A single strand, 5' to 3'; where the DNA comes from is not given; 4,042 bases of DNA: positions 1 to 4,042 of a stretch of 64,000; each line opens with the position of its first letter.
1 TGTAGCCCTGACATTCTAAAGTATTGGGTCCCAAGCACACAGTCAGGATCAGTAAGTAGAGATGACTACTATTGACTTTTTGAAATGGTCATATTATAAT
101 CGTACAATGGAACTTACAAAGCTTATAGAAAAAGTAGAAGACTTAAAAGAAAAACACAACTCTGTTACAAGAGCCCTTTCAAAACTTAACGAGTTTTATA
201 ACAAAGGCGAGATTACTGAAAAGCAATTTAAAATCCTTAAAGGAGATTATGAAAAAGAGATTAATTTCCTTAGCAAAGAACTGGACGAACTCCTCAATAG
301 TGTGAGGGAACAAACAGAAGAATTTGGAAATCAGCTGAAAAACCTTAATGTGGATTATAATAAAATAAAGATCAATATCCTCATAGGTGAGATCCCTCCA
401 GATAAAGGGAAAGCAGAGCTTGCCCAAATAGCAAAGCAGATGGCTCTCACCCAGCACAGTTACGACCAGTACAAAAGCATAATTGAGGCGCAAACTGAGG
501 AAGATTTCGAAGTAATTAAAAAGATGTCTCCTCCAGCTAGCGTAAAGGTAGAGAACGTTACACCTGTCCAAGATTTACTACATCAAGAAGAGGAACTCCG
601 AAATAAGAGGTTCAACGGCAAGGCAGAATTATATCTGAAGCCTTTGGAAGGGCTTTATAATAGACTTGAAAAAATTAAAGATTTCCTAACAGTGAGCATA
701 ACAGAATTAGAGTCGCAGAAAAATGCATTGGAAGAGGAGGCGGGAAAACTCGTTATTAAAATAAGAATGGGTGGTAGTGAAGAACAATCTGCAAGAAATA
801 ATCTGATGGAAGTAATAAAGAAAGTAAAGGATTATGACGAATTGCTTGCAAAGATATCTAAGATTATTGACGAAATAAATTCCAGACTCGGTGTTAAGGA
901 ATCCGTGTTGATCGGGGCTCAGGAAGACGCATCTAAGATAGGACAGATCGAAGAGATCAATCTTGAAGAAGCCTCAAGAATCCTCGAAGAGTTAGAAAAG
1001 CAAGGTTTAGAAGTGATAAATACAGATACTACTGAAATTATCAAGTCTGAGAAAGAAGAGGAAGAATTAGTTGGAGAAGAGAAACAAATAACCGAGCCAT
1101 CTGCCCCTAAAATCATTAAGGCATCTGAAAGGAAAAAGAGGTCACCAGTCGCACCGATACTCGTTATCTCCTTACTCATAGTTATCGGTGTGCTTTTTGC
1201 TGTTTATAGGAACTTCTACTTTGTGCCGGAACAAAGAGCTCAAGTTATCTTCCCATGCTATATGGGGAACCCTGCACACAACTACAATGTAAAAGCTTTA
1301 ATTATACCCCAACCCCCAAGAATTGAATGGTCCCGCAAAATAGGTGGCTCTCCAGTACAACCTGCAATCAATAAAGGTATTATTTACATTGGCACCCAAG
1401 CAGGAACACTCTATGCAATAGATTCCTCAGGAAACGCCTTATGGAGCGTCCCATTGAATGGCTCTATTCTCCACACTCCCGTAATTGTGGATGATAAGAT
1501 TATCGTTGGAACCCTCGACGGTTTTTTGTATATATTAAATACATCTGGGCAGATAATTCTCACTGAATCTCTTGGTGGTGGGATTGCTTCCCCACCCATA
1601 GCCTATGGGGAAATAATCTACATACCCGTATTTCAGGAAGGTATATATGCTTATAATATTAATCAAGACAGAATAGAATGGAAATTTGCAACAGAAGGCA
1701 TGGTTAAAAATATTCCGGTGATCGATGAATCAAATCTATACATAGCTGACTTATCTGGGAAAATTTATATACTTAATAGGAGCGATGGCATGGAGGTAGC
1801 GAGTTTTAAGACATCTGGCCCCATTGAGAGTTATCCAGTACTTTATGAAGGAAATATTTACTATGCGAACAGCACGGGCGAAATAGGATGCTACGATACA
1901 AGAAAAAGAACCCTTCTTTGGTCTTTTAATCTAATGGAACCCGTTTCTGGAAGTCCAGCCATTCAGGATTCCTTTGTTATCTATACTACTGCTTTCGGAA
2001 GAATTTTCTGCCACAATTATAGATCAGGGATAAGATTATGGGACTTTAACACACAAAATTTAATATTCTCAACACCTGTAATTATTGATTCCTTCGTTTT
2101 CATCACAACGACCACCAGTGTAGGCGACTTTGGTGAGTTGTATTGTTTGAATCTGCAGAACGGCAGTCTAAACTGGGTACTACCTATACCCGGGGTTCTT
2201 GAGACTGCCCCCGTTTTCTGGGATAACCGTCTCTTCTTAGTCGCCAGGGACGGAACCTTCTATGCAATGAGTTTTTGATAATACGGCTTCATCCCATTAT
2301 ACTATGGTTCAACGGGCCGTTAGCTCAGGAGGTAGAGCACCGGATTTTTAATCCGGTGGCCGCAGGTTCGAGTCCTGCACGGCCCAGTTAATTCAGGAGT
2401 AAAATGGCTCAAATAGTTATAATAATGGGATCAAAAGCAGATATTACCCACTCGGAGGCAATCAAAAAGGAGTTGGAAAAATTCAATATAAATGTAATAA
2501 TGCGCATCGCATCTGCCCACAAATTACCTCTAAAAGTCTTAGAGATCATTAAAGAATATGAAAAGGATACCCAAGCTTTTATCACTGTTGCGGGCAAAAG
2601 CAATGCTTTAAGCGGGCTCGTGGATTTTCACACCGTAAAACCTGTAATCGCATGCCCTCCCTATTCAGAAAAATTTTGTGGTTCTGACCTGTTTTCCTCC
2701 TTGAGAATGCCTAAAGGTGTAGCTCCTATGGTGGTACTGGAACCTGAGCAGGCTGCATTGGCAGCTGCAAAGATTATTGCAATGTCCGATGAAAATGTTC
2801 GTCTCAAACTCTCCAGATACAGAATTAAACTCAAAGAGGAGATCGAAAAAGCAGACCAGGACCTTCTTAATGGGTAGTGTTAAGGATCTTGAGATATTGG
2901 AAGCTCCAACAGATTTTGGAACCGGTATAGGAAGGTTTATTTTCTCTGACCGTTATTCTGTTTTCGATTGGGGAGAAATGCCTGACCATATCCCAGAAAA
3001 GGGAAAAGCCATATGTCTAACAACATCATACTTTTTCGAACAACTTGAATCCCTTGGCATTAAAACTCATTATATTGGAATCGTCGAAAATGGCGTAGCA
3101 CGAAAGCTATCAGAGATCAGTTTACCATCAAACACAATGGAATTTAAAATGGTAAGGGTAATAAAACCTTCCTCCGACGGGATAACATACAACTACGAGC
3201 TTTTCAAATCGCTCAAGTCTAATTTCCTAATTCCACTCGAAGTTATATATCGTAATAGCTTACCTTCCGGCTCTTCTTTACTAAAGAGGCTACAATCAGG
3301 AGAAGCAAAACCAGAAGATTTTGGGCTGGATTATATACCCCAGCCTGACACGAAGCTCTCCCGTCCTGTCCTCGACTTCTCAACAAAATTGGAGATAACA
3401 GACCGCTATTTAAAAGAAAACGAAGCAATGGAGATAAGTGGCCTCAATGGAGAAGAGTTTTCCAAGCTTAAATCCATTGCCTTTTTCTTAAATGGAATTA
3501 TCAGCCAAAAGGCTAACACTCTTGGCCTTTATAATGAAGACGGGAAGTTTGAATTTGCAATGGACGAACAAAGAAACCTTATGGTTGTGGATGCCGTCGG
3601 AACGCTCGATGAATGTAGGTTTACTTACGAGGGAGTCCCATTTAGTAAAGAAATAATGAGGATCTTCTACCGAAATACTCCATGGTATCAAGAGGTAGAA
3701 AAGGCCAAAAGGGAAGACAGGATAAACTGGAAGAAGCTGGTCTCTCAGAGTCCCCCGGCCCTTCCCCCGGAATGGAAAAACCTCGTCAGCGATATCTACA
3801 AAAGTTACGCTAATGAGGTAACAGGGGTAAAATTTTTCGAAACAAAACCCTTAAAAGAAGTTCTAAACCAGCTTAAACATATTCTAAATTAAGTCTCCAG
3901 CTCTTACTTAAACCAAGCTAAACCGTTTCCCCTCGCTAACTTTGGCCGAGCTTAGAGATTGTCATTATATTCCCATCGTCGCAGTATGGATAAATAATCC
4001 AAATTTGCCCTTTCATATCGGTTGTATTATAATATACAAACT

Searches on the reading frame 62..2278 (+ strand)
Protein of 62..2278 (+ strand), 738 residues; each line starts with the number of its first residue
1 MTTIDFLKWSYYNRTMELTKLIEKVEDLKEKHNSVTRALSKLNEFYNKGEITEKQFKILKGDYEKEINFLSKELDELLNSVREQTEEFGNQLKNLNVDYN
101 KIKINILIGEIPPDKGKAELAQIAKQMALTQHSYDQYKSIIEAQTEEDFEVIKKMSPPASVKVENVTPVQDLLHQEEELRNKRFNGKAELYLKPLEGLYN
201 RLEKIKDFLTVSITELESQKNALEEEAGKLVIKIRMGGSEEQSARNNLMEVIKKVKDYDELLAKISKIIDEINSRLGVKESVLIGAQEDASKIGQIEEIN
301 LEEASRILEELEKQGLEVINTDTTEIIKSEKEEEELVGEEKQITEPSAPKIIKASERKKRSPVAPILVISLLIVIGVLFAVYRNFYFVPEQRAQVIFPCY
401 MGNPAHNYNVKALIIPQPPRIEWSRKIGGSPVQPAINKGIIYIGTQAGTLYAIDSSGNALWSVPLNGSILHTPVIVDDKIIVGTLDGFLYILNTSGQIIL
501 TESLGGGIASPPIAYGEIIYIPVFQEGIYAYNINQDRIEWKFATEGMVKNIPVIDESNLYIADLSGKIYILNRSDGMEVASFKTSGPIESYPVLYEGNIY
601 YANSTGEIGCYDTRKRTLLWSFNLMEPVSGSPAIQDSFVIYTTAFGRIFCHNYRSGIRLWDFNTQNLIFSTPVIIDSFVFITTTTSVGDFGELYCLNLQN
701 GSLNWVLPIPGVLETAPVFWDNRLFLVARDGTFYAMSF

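Call 47: search_protein_families(library=pfam, proteins=[window:62-2278:+], max_evalue=0.001)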
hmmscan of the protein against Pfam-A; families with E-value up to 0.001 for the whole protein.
window:62-2278:+ (738 aa): 4 families
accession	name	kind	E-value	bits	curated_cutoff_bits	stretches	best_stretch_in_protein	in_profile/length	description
PF13570.13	Beta-prop_ACSF4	-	1.4e-46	159.9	133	2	515-736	60-287/329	Beta-alanine-activating enzyme, beta-propeller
PF13360.13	PQQ_2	-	3.2e-27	96.1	27.6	3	422-493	20-89/233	Outer membrane protein assembly factor BamB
PF18822.6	CdvA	-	0.00012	22.5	30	1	41-134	5-98/123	CdvA-like coiled-coil domain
PF17005.11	WD40_like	-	0.00049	20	40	0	446-684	22-254/301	WD40-like domain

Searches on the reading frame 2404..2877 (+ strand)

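Call 47: search_protein_families(library=pfam, proteins=[window:2404-2877:+], max_evalue=0.001)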
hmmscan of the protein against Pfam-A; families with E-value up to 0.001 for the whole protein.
window:2404-2877:+ (157 aa): 1 family
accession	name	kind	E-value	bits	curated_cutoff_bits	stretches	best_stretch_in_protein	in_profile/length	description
PF00731.26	AIRC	-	3.5e-39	134.1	30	1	3-145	1-147/148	AIR carboxylase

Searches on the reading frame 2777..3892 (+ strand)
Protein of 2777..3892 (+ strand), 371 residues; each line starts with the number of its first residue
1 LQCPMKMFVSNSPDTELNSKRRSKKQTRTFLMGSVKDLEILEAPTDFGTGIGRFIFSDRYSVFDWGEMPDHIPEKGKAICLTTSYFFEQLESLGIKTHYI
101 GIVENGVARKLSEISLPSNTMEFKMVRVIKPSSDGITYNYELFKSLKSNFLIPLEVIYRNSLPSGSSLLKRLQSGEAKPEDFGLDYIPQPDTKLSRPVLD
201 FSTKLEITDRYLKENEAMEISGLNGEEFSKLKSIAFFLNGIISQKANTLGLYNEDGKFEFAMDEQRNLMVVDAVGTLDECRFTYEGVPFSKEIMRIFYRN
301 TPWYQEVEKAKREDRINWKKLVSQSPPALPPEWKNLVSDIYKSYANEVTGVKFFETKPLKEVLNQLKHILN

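Call 47: search_protein_families(library=pfam, proteins=[window:2777-3892:+], max_evalue=0.001)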
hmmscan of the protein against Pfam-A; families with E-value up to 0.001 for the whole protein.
window:2777-3892:+ (371 aa): 1 family
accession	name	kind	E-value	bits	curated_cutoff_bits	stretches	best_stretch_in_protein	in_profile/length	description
PF01259.24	SAICAR_synt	-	1.5e-24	87.5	20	1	54-297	21-218/233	SAICAR synthetase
